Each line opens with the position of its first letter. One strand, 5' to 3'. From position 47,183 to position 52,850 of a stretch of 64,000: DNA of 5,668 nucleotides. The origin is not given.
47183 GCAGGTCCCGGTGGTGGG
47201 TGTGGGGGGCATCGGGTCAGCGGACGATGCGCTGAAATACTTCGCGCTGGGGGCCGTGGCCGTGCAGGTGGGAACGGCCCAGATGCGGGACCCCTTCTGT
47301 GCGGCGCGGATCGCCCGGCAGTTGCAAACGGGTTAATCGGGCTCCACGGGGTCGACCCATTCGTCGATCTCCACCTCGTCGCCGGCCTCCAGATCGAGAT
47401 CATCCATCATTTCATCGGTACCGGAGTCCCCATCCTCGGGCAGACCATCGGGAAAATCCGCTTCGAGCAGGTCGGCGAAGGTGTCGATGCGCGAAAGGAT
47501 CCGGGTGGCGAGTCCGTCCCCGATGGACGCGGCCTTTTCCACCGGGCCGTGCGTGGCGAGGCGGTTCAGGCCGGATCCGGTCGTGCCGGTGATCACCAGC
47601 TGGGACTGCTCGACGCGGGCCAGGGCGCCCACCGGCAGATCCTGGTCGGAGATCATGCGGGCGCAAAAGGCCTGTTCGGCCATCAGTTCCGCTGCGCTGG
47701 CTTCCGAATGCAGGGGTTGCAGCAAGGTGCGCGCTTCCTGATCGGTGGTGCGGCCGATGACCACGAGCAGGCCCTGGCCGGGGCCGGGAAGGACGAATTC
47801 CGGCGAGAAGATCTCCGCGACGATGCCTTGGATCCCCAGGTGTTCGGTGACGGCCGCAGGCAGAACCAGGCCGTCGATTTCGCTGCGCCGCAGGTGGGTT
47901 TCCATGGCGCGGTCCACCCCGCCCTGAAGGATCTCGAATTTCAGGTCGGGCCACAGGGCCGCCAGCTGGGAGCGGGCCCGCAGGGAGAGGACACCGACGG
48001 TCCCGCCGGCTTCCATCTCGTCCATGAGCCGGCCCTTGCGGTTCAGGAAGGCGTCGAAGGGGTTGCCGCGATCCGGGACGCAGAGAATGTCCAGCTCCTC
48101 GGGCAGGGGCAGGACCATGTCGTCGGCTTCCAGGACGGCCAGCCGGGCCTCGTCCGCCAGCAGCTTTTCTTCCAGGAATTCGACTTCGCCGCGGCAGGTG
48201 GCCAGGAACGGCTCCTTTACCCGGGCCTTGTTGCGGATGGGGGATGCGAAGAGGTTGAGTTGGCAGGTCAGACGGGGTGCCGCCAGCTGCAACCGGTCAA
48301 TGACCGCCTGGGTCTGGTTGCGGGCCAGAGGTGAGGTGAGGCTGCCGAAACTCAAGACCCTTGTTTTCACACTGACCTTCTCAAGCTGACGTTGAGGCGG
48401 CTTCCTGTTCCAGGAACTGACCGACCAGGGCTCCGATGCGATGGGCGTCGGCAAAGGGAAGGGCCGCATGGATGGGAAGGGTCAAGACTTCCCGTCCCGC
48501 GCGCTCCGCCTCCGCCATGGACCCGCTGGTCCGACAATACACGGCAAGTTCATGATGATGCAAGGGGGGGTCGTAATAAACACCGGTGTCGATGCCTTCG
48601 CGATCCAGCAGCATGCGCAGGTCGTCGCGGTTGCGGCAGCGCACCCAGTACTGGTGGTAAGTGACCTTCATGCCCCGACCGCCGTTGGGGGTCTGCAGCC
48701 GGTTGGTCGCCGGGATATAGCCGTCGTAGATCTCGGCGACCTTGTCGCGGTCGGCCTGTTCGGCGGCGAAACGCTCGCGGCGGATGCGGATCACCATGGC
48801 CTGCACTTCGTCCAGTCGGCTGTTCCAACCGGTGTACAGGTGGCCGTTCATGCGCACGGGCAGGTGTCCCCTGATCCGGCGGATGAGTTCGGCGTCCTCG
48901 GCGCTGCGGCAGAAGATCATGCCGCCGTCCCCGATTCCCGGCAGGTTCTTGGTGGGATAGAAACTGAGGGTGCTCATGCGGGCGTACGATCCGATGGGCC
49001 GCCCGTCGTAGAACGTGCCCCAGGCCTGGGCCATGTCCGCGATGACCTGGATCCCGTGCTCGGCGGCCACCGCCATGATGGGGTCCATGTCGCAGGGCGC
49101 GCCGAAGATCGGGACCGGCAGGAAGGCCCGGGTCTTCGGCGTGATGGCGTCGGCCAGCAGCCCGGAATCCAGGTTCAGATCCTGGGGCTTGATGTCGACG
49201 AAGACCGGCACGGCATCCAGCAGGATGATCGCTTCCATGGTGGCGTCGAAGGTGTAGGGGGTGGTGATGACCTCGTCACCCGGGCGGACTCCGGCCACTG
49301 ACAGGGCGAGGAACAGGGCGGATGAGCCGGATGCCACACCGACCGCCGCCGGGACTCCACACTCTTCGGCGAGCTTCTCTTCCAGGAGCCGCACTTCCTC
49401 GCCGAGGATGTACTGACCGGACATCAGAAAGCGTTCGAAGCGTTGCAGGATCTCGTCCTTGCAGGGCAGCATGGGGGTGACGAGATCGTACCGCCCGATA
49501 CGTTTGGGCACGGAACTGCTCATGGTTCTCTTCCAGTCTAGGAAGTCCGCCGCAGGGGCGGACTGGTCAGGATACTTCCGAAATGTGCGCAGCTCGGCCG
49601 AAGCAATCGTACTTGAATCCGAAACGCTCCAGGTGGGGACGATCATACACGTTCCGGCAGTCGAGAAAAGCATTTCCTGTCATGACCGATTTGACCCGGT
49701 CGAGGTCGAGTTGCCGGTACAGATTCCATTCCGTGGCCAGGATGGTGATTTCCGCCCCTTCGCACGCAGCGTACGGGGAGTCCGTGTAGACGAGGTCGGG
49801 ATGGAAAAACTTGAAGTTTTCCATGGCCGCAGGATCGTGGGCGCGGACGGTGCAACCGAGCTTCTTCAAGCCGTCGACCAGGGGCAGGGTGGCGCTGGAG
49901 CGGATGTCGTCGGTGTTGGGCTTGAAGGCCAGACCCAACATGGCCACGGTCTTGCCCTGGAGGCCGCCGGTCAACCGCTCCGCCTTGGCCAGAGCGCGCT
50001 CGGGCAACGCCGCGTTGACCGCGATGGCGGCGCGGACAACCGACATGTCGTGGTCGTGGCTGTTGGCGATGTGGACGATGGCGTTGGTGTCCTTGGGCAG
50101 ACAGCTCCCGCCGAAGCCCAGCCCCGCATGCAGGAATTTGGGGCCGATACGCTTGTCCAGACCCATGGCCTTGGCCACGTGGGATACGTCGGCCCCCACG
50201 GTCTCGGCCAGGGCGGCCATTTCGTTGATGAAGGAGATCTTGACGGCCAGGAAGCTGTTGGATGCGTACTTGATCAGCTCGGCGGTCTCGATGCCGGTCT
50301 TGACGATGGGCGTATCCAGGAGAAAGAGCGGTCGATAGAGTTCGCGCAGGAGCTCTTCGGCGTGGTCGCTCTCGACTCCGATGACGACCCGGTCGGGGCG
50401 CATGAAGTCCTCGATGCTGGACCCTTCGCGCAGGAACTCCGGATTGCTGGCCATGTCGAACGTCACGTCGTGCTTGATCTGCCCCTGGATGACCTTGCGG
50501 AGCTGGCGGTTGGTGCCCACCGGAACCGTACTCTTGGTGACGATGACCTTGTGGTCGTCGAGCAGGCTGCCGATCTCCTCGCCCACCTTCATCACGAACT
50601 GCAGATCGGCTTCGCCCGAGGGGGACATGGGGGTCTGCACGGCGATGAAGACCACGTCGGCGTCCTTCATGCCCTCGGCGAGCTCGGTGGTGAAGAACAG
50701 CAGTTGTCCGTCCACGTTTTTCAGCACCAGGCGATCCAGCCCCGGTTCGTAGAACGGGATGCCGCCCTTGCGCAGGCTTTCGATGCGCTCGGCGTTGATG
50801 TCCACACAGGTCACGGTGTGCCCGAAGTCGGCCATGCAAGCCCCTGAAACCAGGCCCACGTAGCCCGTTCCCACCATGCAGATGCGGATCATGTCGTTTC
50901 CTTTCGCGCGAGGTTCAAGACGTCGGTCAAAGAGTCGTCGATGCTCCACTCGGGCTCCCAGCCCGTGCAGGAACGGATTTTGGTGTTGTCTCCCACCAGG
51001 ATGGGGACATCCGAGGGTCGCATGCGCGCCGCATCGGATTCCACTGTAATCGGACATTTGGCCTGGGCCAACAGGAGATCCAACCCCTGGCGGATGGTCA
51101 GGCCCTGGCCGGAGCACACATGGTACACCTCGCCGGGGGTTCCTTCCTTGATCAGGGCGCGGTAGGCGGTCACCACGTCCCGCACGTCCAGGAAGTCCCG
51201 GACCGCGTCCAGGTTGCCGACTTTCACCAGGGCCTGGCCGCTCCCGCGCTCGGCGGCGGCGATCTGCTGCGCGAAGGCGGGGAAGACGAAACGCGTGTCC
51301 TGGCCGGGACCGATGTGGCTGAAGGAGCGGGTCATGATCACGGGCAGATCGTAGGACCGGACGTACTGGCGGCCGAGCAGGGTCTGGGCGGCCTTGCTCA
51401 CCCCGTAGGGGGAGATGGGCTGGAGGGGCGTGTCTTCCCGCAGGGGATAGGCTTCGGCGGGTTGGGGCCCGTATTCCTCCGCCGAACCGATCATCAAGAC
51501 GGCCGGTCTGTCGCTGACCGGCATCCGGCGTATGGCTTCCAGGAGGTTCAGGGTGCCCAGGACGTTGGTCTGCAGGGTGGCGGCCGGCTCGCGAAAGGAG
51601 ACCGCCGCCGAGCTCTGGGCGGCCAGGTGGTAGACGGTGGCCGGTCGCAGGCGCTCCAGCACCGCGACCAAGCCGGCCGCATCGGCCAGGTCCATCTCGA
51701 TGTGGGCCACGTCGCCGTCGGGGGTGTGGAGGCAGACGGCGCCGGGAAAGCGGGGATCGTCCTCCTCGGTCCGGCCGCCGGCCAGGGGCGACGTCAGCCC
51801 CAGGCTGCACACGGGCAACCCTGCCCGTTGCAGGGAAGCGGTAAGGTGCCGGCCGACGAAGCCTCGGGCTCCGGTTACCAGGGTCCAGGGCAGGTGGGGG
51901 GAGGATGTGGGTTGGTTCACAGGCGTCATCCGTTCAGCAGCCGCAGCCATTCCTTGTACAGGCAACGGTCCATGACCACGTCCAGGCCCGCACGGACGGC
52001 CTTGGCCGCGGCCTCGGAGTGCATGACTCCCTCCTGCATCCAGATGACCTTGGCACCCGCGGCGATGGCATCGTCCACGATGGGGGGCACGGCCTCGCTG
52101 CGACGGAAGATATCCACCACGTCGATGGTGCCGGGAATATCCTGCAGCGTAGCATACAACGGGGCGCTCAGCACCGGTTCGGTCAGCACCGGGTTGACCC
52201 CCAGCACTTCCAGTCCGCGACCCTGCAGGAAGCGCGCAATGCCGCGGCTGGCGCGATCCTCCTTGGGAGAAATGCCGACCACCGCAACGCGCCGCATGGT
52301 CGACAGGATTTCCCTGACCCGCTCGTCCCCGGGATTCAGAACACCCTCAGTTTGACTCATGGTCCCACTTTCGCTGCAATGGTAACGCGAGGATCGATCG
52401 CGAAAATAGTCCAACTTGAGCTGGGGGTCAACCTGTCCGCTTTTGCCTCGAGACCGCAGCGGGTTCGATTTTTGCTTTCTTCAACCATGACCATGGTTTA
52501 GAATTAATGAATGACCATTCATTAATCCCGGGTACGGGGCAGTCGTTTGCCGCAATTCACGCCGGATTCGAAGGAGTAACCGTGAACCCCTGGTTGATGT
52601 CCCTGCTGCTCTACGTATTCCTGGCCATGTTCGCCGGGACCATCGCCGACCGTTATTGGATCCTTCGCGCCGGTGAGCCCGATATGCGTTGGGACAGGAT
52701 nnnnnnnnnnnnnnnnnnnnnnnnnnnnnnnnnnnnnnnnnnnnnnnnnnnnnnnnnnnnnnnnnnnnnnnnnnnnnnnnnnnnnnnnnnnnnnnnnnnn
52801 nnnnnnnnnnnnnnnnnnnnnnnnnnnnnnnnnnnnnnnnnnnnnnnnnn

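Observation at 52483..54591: Tandem AT-rich palindromes (shared ATG-AC-CAT core) in front of a fused NarI/DsrM-like + HdrD/DsrK-like membrane Fe-S oxidoreductase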

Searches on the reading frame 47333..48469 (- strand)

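Call 7: search_protein_families(library=pfam, proteins=[window:47333-48469:-], max_evalue=0.001)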
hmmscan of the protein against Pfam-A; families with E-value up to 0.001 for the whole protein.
window:47333-48469:- (378 aa): 1 family
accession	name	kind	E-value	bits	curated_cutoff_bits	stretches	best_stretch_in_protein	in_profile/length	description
PF01379.25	Porphobil_deam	-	1.7e-27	96.8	22.1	1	41-247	3-206/207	Porphobilinogen deaminase, dipyromethane cofactor binding domain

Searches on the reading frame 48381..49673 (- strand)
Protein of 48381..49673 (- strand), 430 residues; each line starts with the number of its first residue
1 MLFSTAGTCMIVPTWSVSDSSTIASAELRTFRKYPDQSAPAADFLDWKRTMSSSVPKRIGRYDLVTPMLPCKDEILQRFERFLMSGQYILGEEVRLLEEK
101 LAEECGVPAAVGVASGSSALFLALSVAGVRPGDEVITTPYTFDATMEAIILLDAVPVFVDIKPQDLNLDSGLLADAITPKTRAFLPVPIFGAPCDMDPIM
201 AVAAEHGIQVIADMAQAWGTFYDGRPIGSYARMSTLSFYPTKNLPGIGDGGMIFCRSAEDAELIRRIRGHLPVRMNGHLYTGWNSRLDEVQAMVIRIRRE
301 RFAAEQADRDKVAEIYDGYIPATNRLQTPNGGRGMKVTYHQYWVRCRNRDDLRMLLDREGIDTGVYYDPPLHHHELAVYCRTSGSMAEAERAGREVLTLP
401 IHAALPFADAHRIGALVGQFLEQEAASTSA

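Call 7: search_protein_families(library=pfam, proteins=[window:48381-49673:-], max_evalue=0.001)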
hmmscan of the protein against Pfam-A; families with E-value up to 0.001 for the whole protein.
window:48381-49673:- (430 aa): 2 families
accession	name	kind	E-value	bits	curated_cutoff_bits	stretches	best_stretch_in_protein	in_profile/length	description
PF01041.23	DegT_DnrJ_EryC1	-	2.8e-86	290.4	19.8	1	72-415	4-357/360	DegT/DnrJ/EryC1/StrS aminotransferase family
PF01053.26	Cys_Met_Meta_PP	-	1.6e-05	24.1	27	1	95-219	55-179/381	Cys/Met metabolism PLP-dependent enzyme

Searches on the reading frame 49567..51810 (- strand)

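Call 7: search_protein_families(library=pfam, proteins=[window:49567-51810:-], max_evalue=0.001)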
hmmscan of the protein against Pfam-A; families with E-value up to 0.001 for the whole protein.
window:49567-51810:- (747 aa): 4 families
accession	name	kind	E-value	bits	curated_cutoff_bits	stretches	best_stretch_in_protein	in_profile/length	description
PF03721.20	UDPG_MGDP_dh_N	-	7.1e-64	215.3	27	1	309-491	2-187/187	UDP-glucose/GDP-mannose dehydrogenase family, NAD binding domain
PF00984.24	UDPG_MGDP_dh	-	9.9e-37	125.4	25.4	1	508-600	1-93/94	UDP-glucose/GDP-mannose dehydrogenase family, central domain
PF03720.21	UDPG_MGDP_dh_C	-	1.2e-28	99.9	30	1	623-724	1-103/103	UDP-glucose/GDP-mannose dehydrogenase family, UDP binding domain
PF02558.23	ApbA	-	7.6e-05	22.8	22.2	1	310-391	1-74/150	Ketopantoate reductase PanE/ApbA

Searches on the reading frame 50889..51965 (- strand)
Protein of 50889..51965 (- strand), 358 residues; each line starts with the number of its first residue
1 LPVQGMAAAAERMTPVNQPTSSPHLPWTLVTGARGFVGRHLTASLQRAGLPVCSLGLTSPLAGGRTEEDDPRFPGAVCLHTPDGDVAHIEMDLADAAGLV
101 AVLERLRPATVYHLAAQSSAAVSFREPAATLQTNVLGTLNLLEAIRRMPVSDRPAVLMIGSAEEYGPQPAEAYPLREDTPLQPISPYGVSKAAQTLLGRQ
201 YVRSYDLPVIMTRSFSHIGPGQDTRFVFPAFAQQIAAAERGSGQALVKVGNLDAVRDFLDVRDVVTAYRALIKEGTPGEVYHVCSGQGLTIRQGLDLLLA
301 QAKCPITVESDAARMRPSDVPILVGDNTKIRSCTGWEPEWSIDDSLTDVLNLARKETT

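Call 7: search_protein_families(library=pfam, proteins=[window:50889-51965:-], max_evalue=0.001)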
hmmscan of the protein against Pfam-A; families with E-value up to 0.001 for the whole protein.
window:50889-51965:- (358 aa): 4 families
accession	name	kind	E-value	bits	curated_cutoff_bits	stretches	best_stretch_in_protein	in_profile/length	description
PF16363.11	GDP_Man_Dehyd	-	1.3e-66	225.7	27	1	29-347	1-330/332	GDP-mannose 4,6 dehydratase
PF01370.27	Epimerase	-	2.4e-51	174.9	20.9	1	29-284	2-240/240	NAD dependent epimerase/dehydratase family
PF04321.23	RmlD_sub_bind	-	3.2e-08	33.4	27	1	29-193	4-131/287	RmlD substrate binding domain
PF02719.21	Polysacc_synt_2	-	3.4e-06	26.9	20.2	1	88-151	58-121/293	Polysaccharide biosynthesis protein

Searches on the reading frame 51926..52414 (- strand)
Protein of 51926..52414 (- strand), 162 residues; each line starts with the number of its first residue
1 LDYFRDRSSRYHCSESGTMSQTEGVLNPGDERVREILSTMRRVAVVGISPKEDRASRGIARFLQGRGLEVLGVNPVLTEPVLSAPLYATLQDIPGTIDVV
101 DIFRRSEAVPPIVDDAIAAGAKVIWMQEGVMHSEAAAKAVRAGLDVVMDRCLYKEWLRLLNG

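Call 7: search_protein_families(library=pfam, proteins=[window:51926-52414:-], max_evalue=0.001)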
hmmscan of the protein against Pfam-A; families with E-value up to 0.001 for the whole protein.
window:51926-52414:- (162 aa): 2 families
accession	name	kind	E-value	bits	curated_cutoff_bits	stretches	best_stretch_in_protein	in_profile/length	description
PF13380.12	CoA_binding_2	-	1.9e-35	122.2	22.8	1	41-155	1-114/116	CoA binding domain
PF02629.25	CoA_binding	-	5.2e-05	24.4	22.3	1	40-126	3-93/97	CoA binding domain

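Call 8: search_protein_families(library=ncbifam, proteins=[window:51926-52414:-], max_evalue=0.01)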
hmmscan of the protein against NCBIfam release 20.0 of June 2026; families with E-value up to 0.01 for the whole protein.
window:51926-52414:- (162 aa): 3 families
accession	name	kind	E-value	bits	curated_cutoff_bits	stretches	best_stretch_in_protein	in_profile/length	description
TIGR02717.1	AcCoA-syn-alpha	equivalog_domain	2.7e-05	23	567.15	1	39-124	6-92/447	acetate--CoA ligase alpha subunit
NF045492.1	HydPropCoALig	equivalog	0.0032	15.9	1300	1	31-125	245-340/700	3-hydroxypropionate--CoA ligase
NF045494.1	AcCoALig_Archglob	equivalog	0.0069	14.8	1200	1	39-125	223-310/665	acetate--CoA ligase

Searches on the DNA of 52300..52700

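Call 75: search_rna_families(source=window, start=52300, end=52700, threshold=evalue, max_evalue=1)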
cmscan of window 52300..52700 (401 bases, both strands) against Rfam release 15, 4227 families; matches with E-value up to 1: 0.
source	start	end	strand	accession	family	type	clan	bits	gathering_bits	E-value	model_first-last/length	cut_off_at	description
